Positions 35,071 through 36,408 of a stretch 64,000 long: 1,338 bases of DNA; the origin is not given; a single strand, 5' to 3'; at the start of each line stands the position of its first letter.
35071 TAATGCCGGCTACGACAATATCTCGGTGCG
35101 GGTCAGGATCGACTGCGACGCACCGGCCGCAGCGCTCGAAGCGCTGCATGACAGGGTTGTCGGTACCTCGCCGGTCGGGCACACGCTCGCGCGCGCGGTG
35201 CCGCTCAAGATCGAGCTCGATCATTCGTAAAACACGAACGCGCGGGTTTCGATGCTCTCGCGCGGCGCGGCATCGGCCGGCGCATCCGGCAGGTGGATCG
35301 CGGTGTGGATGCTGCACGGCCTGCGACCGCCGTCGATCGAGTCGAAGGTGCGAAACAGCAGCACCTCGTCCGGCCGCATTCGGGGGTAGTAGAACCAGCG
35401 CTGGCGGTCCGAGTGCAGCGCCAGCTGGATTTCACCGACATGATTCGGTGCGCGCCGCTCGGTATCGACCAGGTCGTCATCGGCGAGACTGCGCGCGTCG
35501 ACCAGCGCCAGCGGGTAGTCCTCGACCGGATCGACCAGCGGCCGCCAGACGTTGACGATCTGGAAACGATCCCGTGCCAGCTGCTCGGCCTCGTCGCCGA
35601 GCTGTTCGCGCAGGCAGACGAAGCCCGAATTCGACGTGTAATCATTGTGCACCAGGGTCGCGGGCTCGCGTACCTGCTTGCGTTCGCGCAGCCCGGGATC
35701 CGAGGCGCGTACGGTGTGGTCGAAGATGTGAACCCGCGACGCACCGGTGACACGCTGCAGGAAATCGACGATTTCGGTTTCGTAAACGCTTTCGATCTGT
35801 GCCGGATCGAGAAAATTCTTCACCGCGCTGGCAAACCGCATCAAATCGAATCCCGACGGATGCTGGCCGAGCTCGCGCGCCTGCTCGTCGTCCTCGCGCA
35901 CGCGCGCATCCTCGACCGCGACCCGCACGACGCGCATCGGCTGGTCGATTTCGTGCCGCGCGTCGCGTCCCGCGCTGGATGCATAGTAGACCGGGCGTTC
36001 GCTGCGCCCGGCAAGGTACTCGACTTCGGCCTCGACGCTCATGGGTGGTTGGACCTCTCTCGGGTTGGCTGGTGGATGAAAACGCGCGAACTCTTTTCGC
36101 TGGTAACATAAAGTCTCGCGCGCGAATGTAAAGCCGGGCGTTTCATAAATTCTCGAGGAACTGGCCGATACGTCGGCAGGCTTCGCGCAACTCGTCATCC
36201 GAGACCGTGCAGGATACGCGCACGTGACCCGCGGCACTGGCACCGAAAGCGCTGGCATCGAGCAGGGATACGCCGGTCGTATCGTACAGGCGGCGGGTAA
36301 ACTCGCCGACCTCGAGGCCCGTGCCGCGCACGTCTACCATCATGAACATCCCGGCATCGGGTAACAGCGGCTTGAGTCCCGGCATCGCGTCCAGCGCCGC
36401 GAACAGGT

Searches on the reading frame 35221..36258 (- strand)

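Call 5: search_protein_families(library=pfam, proteins=[window:35221-36258:-], max_evalue=0.01)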
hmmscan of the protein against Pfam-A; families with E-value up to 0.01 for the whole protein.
window:35221-36258:- (345 aa): 0 families

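Call 6: search_protein_families(library=ncbifam, proteins=[window:35221-36258:-], max_evalue=0.01)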
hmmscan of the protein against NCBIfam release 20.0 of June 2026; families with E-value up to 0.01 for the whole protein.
window:35221-36258:- (345 aa): 1 family
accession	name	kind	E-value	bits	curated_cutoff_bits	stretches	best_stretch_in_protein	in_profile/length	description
NF041278.1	CmcJ_NvfI_EfuI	subfamily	1.4e-79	267.4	80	1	76-344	1-263/263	CmcJ/NvfI family oxidoreductase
